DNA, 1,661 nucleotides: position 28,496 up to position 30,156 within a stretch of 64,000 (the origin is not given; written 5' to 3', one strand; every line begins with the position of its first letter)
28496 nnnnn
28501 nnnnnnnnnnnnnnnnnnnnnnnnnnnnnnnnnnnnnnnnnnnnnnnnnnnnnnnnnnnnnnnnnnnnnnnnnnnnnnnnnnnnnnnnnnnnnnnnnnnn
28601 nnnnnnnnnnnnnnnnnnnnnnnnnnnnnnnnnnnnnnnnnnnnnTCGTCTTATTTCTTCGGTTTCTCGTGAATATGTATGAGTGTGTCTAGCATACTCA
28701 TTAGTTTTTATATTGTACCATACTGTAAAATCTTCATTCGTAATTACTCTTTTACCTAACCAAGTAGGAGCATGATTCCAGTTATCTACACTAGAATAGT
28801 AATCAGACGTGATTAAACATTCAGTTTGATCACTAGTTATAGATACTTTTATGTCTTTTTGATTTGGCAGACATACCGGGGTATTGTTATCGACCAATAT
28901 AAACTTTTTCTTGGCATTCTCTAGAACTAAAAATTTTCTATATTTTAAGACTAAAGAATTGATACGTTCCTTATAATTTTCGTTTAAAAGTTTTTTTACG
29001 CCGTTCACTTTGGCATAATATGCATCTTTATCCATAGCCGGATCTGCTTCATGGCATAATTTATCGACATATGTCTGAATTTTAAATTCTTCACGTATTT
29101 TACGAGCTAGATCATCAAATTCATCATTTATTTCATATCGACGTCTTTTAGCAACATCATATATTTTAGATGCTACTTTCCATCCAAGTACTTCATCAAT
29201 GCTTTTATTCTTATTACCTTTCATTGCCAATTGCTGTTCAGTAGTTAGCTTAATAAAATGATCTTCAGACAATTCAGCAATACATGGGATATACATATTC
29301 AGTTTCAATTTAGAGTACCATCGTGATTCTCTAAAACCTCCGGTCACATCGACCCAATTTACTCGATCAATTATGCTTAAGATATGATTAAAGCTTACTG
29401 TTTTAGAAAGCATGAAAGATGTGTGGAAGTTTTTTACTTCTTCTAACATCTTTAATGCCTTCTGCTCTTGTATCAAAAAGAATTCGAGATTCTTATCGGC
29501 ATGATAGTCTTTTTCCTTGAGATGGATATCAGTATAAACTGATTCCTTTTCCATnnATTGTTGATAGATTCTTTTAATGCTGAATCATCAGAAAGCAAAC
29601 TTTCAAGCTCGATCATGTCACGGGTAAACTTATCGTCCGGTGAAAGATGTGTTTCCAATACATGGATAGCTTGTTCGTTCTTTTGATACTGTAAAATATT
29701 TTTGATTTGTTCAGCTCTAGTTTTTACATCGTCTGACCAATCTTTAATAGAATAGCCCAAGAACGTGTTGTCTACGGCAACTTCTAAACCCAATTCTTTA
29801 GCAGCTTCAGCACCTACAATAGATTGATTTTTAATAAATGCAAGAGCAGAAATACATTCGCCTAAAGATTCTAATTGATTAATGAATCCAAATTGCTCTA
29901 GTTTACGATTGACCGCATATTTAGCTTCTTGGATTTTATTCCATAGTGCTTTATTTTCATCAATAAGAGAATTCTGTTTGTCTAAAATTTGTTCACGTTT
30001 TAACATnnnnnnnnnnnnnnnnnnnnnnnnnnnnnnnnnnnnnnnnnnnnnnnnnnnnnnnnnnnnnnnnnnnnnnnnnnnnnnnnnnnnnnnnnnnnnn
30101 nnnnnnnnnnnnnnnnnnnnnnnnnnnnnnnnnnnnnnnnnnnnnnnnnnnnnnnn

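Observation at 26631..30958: Radical SAM gene preceded by a module with a duplicated about 150-aa paralog pair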

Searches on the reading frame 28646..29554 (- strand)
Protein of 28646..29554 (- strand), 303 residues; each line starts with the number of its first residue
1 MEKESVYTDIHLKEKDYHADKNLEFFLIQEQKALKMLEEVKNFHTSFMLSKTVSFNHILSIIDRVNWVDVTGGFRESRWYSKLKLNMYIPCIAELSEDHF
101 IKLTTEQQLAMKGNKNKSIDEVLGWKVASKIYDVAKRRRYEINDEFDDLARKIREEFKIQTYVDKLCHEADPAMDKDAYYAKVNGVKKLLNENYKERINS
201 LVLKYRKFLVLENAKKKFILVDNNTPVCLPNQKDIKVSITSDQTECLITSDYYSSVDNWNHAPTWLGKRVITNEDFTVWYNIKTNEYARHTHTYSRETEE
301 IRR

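Call 4: search_protein_families(library=pfam, proteins=[window:28646-29554:-], max_evalue=0.1)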
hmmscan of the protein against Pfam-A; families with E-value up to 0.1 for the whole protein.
window:28646-29554:- (303 aa): 1 family
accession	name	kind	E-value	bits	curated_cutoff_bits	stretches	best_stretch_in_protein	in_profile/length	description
PF23355.1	IFT52_GIFT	-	0.021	14.3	27.2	1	131-169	3-41/246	IFT52 GIFT domain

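Call 5: search_protein_families(library=phrogs, proteins=[window:28646-29554:-], max_evalue=0.01)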
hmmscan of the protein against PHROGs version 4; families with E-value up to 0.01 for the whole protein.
window:28646-29554:- (303 aa): 0 families

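Call 7: search_protein_families(library=ncbifam, proteins=[window:28646-29554:-], max_evalue=0.1)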
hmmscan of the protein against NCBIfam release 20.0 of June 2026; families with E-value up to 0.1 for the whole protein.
window:28646-29554:- (303 aa): 0 families

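Call 8: search_protein_families(library=padloc, proteins=[window:28646-29554:-], max_evalue=0.1)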
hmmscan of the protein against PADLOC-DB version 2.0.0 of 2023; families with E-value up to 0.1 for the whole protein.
window:28646-29554:- (303 aa): 0 families

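Call 32: find_related_loci(query=window:28646-29554:-, collection=viral_contigs, flank=6000)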
Query window:28646-29554:- (303 aa) in viral_contigs; peptide patterns used: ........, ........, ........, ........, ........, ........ (x = any residue, [..] = any of these).
3 stretches matched a pattern, but none encodes a relative of the query by tblastn (E <= 1e-3).

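Call 34: find_homologous_proteins(query=window:28646-29554:-, max_evalue=0.001)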
Query window:28646-29554:- (303 aa): 1 proteins with E <= 0.001 among 476 candidates.
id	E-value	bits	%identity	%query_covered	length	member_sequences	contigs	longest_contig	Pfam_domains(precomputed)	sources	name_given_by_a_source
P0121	5.3e-199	678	99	100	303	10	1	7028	-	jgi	-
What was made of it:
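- P303 had no hits in the word-indexed search or in IMG/VR (calls 32, 34).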

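Call 84: search_protein_representatives(protein=window:28646-29554:-)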
Query: 303 residues. Proteins with E-value up to 0.001 (for the whole library): 7; up to 1e-10: 4; up to 1e-30: 2. The best 7 are listed.
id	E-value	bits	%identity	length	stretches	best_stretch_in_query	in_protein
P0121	1.7e-199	678.0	99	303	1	1-303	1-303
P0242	1.9e-32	129.8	37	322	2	5-72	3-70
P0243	2.4e-24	103.1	33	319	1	6-296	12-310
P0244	7.5e-16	75.3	46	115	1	5-97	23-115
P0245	4.4e-08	49.8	31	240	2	3-72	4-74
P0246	1.3e-06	44.9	34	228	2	1-82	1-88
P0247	2.7e-04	37.4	43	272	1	3-77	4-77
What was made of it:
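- An exhaustive phmmer search of P303 finds only 7 clusters (call 84).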

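Call 85: find_encoding_contigs(protein=P0243, flank=6000, max_places=2)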
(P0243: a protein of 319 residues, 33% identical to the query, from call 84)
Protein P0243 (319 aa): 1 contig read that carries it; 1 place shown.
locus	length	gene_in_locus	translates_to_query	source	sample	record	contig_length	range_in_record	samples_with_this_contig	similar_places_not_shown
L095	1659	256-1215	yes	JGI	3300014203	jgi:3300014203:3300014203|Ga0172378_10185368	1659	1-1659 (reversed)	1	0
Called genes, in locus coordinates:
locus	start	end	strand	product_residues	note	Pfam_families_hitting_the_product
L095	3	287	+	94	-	?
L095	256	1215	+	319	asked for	-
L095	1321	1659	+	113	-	?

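Call 86: find_encoding_contigs(protein=P0242, flank=6000, max_places=2)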
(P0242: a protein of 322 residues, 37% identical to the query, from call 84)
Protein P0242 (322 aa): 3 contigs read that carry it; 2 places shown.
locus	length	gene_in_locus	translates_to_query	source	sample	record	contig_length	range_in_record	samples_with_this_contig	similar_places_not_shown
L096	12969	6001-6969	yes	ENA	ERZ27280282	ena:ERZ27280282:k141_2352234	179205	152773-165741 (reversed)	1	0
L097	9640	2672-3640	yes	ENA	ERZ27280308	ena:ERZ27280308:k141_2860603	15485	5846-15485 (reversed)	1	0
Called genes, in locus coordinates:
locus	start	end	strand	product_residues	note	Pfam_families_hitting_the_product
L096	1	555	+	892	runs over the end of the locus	PF02867:Ribonuc_red_lgC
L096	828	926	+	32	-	-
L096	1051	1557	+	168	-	-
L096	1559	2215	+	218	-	-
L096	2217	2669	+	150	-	-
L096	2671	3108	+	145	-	-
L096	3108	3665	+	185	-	-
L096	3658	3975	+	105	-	-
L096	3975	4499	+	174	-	-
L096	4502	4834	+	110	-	-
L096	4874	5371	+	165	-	-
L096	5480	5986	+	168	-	-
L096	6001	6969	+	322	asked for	-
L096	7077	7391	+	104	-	-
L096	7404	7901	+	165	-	PF00383:dCMP_cyt_deam_1, PF14437:MafB19-deam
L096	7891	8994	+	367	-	-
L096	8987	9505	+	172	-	PF26092:T4_Y16D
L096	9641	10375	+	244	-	-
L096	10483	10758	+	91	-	-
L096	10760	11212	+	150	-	-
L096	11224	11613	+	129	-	-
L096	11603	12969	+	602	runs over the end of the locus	PF03120:OB_DNA_ligase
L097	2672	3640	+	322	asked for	-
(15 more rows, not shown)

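Call 89: find_encoding_contigs(protein=P0245, flank=6000, max_places=2)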
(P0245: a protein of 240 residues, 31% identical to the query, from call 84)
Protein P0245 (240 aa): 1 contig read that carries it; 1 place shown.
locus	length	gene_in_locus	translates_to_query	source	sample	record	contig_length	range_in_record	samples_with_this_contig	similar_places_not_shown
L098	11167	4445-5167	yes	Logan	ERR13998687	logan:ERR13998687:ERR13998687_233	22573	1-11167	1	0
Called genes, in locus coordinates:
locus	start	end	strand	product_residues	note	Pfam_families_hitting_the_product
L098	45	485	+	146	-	-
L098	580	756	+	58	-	-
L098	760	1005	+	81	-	-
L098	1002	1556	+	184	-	-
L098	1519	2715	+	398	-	-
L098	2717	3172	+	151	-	-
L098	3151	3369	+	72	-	-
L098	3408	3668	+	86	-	-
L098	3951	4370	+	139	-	-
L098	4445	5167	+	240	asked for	-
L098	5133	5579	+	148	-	-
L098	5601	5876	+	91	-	-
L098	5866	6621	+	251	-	-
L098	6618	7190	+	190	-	-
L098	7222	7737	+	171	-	-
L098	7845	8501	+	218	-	-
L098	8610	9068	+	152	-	-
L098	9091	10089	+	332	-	-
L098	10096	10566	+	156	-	-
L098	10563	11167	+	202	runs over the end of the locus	-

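Call 90: find_encoding_contigs(protein=P0247, flank=6000, max_places=2)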
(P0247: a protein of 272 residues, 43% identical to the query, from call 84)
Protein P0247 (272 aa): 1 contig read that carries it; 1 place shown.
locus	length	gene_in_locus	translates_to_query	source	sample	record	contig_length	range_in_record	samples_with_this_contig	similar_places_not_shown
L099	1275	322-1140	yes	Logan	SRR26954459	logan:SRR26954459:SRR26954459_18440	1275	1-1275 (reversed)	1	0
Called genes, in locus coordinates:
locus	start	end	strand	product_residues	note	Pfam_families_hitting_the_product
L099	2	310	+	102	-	?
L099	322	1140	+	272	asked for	-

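Call 94: search_solved_structures(query=A6, max_evalue=1)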
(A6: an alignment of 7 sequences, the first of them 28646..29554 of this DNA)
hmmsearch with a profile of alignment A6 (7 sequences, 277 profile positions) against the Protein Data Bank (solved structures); distinct sequences matched with E-value up to 1: 1.
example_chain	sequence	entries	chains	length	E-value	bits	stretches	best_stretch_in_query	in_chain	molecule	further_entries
9ugr_A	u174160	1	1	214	0.025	17.7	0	119-171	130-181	Syn-F4-Link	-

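Call 95: search_protein_families(library=pfam, alignment_id=A6, max_evalue=0.01)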
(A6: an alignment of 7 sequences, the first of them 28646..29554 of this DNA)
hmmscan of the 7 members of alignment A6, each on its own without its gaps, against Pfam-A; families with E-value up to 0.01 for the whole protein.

A. member 1, window:28646-29554:- (303 aa): 0 families

B. families by the number of members that match (of 7 scanned): 1 family
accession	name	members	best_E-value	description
PF08965.17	Aca2_YdiL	1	0.0034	Aca2/YdiL-like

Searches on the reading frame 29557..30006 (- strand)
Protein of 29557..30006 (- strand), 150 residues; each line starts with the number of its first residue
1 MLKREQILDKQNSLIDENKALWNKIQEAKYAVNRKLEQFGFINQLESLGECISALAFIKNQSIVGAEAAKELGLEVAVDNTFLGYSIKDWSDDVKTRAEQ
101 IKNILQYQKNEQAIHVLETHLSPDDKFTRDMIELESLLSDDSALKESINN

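Call 4: search_protein_families(library=pfam, proteins=[window:29557-30006:-], max_evalue=0.1)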
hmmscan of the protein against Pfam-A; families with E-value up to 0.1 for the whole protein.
window:29557-30006:- (150 aa): 0 families

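Call 5: search_protein_families(library=phrogs, proteins=[window:29557-30006:-], max_evalue=0.01)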
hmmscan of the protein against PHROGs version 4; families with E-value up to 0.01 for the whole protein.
window:29557-30006:- (150 aa): 1 family
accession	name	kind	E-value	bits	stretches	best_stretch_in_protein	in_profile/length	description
phrog_2574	-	unknown function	2.8e-06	28.5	1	68-139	69-139/140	-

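Call 7: search_protein_families(library=ncbifam, proteins=[window:29557-30006:-], max_evalue=0.1)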
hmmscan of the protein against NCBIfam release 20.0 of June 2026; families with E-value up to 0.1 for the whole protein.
window:29557-30006:- (150 aa): 2 families
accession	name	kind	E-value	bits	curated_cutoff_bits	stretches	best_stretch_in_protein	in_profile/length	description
NF004010.0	PRK05476.3-3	equivalog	0.022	13.7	512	1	63-118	291-348/432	adenosylhomocysteinase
NF008072.0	PRK10809.1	equivalog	0.03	14.1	190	1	38-132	62-156/194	ribosomal protein S5-alanine N-acetyltransferase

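Call 8: search_protein_families(library=padloc, proteins=[window:29557-30006:-], max_evalue=0.1)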
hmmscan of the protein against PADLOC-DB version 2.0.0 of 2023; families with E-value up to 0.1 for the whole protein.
window:29557-30006:- (150 aa): 1 family
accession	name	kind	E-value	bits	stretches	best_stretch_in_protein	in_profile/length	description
PDLC04152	HEC-05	-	2.6e-05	21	1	15-137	318-436/566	-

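Call 33: find_related_loci(query=window:29557-30006:-, collection=viral_contigs, flank=6000)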
Query window:29557-30006:- (150 aa) in viral_contigs; peptide patterns used: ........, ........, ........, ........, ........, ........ (x = any residue, [..] = any of these).
20 stretches matched a pattern, but none encodes a relative of the query by tblastn (E <= 1e-3).

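Call 100: search_protein_families(library=padloc, alignment_id=A7, max_evalue=0.01)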
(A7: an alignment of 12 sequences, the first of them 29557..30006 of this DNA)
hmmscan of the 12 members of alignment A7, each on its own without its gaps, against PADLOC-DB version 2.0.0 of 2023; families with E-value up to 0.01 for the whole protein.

A. member 1, window:29557-30006:- (150 aa): 1 family
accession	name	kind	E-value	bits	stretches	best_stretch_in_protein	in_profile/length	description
PDLC04152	HEC-05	-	2.6e-05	21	1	15-137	318-436/566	-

B. families by the number of members that match (of 12 scanned): 5 families
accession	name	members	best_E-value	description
PDLC04152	HEC-05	1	2.6e-05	-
PDLC03490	REase_II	1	0.00078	Type II restriction enzyme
PDLC03779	RT_UG4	1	0.0035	DRT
PDLC03829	ZacB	1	0.0037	-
PDLC02421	Aga_TIR-PNTD1-PNTD2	1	0.0056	Class I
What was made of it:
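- Tried and rejected: PADLOC HEC-05 hit of P150: not reproduced in 11 other family members, so treated as coiled-coil noise (calls 8, 100).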

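Call 114: find_related_loci(query=A8, collection=viral_contigs, flank=3000)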
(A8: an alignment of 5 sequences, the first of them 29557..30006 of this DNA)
Query A8 (150 aa) in viral_contigs; peptide patterns used: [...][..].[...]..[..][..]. (x = any residue, [..] = any of these).
46 stretches matched a pattern, but none encodes a relative of the query by tblastn (E <= 1e-3).

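Call 118: search_dna_similar(query=window:29557-30006:-, collection=phages, mode=protein, max_rows=20, max_evalue=0.001)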
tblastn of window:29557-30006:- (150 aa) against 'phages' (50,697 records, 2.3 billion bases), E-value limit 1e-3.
No match.
